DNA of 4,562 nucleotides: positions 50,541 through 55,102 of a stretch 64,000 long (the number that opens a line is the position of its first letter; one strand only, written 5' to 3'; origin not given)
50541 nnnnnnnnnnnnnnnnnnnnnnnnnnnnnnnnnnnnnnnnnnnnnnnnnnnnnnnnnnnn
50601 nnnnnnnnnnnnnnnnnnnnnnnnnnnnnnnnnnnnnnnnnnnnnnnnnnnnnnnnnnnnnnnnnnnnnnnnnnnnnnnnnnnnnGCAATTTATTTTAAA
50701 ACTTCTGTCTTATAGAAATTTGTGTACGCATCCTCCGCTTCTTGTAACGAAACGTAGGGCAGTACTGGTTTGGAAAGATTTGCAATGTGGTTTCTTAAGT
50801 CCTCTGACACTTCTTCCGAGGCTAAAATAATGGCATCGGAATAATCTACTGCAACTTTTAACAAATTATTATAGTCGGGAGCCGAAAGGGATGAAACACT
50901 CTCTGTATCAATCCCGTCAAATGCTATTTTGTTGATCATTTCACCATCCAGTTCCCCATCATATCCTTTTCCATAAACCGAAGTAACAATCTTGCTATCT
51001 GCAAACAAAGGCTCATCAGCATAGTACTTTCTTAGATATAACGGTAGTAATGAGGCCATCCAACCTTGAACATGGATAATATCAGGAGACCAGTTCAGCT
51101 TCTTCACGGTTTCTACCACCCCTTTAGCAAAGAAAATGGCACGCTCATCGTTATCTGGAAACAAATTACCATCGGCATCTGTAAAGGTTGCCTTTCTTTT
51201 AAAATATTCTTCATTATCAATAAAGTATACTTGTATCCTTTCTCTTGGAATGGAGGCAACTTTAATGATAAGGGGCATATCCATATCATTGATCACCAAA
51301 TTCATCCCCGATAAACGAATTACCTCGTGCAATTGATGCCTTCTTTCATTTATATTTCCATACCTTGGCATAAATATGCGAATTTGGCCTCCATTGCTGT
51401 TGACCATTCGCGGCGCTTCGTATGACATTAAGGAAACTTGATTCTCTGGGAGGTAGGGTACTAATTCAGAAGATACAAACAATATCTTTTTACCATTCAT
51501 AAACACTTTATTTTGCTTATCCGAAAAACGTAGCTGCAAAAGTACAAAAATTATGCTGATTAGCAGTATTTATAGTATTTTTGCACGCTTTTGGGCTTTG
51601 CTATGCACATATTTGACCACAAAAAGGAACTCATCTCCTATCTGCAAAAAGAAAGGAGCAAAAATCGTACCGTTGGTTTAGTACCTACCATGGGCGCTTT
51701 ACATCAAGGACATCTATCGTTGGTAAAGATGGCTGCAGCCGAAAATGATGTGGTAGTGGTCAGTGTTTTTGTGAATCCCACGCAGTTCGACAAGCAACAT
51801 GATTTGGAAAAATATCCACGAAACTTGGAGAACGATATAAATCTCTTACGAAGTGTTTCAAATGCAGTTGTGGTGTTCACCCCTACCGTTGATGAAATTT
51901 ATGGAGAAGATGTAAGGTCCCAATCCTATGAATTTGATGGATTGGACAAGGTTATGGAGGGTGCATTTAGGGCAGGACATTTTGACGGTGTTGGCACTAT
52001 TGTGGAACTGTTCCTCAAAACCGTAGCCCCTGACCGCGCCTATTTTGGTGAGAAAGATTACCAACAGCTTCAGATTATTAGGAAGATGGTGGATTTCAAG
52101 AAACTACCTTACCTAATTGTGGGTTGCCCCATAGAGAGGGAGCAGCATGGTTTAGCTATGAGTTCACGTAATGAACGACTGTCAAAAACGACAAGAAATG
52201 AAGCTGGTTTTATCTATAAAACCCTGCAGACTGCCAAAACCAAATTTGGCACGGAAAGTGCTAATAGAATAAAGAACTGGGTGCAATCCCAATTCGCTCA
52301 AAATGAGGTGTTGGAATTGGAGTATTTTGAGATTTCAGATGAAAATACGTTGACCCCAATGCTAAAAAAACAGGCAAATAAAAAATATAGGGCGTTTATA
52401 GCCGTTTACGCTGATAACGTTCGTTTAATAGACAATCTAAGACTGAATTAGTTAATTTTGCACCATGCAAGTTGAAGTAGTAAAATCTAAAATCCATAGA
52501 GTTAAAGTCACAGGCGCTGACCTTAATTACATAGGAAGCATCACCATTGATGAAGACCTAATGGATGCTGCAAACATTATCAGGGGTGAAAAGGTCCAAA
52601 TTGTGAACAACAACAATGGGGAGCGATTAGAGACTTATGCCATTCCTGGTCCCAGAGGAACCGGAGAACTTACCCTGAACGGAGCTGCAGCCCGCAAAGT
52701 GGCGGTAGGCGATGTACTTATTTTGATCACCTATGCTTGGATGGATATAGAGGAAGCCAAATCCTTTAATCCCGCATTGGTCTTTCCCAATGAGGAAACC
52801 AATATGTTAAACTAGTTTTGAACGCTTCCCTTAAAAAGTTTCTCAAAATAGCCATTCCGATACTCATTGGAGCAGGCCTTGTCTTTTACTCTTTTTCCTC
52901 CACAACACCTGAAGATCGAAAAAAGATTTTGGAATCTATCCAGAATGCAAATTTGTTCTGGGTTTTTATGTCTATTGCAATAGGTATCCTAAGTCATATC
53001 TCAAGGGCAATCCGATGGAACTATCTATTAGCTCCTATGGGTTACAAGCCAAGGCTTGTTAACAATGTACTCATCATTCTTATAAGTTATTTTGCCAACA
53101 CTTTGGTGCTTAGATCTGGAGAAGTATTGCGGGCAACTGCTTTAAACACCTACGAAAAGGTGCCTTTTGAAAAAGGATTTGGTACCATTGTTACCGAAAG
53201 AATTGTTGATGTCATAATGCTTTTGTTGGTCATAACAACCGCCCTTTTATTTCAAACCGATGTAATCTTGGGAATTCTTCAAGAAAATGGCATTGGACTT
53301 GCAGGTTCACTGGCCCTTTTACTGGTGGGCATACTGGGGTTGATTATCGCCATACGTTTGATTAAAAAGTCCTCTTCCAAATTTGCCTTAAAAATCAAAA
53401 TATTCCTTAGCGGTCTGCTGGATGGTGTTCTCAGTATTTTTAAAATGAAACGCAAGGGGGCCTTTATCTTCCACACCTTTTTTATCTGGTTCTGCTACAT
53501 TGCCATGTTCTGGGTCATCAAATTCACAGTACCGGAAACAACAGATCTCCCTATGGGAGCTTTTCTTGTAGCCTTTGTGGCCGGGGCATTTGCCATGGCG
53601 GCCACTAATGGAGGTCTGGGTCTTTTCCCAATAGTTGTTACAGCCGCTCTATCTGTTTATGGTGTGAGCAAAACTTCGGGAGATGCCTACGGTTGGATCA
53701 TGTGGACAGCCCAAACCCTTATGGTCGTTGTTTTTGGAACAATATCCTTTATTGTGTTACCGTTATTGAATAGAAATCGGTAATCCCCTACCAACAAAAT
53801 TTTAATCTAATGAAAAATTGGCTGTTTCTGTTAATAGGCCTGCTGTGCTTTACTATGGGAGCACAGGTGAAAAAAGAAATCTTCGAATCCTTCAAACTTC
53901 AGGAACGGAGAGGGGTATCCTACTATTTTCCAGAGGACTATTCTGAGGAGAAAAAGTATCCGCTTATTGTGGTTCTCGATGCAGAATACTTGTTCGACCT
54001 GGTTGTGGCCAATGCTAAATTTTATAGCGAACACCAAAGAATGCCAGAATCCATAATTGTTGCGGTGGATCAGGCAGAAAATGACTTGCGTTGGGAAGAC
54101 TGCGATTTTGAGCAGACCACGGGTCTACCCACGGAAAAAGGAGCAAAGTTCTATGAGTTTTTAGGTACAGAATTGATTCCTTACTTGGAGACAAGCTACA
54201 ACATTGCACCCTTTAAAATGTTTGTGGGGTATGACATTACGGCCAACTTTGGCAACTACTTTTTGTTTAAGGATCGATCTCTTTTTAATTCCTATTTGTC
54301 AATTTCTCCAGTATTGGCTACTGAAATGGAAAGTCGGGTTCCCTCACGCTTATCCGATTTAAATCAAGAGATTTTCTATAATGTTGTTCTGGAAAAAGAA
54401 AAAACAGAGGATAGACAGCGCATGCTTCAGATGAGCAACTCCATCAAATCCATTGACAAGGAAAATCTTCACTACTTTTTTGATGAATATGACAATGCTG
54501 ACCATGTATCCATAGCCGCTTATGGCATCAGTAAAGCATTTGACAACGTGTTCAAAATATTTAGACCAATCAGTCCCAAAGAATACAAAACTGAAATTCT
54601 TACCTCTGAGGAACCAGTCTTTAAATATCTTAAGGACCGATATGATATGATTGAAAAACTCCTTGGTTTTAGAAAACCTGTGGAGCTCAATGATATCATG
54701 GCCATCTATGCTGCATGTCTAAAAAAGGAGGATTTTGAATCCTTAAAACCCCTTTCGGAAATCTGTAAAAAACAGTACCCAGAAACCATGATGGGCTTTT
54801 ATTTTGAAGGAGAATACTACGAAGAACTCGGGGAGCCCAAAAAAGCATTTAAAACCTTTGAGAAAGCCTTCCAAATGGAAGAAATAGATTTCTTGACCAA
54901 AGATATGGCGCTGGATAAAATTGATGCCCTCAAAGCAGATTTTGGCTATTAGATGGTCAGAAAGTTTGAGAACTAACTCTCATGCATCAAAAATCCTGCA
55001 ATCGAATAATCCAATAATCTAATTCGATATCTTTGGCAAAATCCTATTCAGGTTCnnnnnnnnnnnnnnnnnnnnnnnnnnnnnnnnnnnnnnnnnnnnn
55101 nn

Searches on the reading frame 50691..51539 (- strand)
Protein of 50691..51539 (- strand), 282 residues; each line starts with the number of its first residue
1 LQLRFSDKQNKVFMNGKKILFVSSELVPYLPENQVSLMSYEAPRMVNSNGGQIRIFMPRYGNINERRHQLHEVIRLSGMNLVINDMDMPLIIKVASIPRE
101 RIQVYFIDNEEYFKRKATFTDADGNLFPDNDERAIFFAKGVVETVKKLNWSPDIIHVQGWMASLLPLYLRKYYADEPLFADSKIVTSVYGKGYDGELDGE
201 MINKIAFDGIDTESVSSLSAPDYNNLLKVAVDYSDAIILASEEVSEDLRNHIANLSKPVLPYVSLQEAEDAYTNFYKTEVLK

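Call 106: search_protein_families(library=pfam, proteins=[window:50691-51539:-], max_evalue=0.000001)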
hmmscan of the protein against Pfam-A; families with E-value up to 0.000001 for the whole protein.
window:50691-51539:- (282 aa): 1 family
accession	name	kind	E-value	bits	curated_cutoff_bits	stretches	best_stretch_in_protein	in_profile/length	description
PF08323.17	Glyco_transf_5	-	3.8e-50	171.3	22.7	1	18-250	1-226/239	Starch synthase catalytic domain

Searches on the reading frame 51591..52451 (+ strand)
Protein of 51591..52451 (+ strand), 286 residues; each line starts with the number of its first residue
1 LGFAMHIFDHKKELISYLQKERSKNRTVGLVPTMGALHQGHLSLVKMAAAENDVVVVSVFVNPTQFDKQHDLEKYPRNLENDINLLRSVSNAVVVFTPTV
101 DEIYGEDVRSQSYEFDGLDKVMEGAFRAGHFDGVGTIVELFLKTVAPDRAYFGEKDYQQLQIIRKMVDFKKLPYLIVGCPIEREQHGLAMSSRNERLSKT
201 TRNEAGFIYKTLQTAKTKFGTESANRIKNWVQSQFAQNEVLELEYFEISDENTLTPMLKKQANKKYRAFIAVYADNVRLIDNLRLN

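Call 106: search_protein_families(library=pfam, proteins=[window:51591-52451:+], max_evalue=0.000001)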
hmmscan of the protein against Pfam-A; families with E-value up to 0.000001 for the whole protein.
window:51591-52451:+ (286 aa): 1 family
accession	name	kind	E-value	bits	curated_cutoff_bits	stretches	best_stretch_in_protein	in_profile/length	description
PF02569.21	Pantoate_ligase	-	4.3e-95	318.3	20.7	1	7-283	2-267/268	Pantoate-beta-alanine ligase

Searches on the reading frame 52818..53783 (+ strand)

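Call 106: search_protein_families(library=pfam, proteins=[window:52818-53783:+], max_evalue=0.000001)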
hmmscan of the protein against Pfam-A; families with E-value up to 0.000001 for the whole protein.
window:52818-53783:+ (321 aa): 1 family
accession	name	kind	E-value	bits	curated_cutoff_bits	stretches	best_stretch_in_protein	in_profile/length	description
PF03706.18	LPG_synthase_TM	-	2.4e-30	106.5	33.4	1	12-306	2-301/302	Lysylphosphatidylglycerol synthase TM region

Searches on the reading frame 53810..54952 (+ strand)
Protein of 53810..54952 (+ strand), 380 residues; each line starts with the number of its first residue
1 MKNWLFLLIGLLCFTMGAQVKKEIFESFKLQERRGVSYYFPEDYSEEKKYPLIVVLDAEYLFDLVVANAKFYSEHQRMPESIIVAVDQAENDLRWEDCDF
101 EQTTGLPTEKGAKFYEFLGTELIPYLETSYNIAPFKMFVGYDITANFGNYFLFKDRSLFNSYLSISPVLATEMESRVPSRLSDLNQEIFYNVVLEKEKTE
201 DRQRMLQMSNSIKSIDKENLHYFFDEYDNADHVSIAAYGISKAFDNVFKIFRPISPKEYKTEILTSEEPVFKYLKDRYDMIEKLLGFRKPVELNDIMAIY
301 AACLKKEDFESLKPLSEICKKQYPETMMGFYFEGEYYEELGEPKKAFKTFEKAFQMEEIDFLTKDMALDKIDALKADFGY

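Call 106: search_protein_families(library=pfam, proteins=[window:53810-54952:+], max_evalue=0.000001)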
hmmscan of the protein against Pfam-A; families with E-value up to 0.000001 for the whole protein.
window:53810-54952:+ (380 aa): 1 family
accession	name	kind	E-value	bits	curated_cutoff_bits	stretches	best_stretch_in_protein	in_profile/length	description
PF00756.26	Esterase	-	1.8e-11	44.7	22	1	29-191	3-154/251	Putative esterase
